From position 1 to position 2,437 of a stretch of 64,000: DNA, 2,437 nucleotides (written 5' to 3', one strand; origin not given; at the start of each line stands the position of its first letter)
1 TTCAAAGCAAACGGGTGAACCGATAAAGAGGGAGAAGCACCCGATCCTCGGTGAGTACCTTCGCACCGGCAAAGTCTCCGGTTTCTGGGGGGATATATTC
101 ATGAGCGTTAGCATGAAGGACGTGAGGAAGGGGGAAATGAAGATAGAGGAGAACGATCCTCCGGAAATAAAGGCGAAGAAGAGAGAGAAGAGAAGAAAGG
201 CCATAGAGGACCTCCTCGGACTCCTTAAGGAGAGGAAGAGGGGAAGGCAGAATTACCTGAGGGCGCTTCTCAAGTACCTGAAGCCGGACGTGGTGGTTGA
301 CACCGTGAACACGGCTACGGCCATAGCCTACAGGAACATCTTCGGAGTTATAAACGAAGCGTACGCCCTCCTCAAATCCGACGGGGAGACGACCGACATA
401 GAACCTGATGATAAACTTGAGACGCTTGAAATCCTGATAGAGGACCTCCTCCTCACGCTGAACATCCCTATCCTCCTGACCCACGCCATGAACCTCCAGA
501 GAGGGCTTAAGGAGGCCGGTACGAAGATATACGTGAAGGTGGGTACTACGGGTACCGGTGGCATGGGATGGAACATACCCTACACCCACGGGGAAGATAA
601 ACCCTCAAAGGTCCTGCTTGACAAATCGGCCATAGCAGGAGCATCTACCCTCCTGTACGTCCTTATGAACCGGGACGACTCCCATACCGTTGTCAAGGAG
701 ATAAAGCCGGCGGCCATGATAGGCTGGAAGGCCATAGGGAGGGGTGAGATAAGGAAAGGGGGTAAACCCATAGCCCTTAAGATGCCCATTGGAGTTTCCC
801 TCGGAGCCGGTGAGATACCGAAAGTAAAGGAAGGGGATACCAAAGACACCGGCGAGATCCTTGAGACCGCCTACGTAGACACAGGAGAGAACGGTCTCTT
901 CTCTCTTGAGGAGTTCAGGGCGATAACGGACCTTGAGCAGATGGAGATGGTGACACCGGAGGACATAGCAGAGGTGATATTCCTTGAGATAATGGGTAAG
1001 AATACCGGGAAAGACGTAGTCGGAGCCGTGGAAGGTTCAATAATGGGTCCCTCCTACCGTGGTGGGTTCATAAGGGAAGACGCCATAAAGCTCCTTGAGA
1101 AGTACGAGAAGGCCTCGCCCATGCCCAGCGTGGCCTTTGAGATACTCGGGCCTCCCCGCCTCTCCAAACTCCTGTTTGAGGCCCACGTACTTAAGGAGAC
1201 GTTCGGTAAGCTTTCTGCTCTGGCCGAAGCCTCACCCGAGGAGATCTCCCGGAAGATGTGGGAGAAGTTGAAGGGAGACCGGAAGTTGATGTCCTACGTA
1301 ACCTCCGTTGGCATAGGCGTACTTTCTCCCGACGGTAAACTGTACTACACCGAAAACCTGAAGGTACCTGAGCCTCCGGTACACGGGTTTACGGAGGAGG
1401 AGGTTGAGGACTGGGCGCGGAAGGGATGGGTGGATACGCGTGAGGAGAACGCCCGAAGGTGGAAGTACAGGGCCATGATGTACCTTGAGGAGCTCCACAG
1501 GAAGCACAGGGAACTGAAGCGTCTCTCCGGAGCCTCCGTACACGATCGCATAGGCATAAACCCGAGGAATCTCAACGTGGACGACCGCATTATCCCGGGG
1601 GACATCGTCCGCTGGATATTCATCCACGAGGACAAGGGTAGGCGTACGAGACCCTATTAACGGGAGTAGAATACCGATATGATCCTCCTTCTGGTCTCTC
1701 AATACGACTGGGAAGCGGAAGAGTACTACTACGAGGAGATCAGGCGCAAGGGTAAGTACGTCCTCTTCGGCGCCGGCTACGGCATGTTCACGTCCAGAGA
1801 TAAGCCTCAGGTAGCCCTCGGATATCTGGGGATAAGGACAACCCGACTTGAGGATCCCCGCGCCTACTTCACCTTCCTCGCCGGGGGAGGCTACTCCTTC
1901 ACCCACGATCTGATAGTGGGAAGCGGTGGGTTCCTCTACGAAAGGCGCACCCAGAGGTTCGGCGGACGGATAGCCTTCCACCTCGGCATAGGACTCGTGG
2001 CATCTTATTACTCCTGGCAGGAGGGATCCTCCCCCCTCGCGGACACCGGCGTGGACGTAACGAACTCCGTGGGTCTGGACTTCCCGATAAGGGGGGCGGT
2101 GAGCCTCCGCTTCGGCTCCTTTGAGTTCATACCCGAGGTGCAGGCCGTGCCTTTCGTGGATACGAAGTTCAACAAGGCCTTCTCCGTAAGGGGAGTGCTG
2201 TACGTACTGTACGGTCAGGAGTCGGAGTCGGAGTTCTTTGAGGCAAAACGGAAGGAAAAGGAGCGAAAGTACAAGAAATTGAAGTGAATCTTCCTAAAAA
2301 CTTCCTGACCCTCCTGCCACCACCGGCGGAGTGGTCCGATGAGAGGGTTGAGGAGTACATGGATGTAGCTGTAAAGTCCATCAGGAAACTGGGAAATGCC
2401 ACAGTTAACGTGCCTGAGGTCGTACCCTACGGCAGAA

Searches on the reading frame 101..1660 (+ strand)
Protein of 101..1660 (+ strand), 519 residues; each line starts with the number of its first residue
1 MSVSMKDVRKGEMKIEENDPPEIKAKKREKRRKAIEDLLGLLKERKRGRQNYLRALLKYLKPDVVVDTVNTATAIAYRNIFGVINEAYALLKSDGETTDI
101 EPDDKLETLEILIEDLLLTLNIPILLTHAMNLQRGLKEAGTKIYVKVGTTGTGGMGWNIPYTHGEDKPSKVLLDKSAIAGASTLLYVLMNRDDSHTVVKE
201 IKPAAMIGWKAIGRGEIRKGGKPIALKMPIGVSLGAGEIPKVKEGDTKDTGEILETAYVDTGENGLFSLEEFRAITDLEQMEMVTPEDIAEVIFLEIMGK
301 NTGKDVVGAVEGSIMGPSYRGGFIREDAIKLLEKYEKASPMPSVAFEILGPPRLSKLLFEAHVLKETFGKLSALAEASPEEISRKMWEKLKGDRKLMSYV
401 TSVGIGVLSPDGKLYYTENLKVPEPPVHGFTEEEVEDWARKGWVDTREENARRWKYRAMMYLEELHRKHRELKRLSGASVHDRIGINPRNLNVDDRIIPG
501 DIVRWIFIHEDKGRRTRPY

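Call 25: find_encoding_contigs(protein=window:101-1660:+, flank=10000, max_places=3)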
Protein window:101-1660:+ (519 aa): no gene with exactly this product is on record in the collection.

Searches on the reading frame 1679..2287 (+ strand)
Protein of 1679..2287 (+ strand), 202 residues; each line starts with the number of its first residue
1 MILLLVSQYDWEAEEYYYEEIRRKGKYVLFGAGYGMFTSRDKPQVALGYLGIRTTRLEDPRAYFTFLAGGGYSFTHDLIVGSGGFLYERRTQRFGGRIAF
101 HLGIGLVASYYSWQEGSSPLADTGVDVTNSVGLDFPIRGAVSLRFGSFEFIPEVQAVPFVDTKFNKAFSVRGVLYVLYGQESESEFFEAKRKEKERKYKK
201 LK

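Call 26: find_encoding_contigs(protein=window:1679-2287:+, flank=10000, max_places=3)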
Protein window:1679-2287:+ (202 aa): 3 contigs read that carry it; 2 places shown.
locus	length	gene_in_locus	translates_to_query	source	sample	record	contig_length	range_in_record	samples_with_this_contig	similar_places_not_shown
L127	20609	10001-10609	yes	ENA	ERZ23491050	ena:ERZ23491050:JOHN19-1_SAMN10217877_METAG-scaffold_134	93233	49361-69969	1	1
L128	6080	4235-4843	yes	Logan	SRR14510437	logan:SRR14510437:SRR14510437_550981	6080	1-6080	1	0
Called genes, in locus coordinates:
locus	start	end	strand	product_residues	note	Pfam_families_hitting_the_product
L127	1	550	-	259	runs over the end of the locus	PF02535:Zip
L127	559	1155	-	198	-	-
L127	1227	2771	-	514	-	PF00884:Sulfatase (faint), PF01663:Phosphodiest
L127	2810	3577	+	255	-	-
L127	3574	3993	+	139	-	PF23437:DUF7122 (weak), PF13636:Methyltranf_PUA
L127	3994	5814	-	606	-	PF01855:POR_N, PF02775:TPP_enzyme_C, PF12838:Fer4_7 (faint), PF12797:Fer4_2 (faint), PF13237:Fer4_10, PF14697:Fer4_21 (faint), PF00037:Fer4, PF12837:Fer4_6 (weak)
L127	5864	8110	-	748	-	PF25778:DUF7948, PF06739:SBBP (weak)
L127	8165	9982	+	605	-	PF27054:Beta_methylindole_red_C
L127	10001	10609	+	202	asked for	-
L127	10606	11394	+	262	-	PF19345:MTHFR_2 (weak)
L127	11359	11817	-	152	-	PF02082:Rrf2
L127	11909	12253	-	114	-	PF00825:Ribonuclease_P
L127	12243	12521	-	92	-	-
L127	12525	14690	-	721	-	PF01138:RNase_PH, PF03725:RNase_PH_C (weak), PF03726:PNPase, PF01138:RNase_PH, PF00013:KH_1, PF00575:S1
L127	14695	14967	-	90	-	PF00312:Ribosomal_S15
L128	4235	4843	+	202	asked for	-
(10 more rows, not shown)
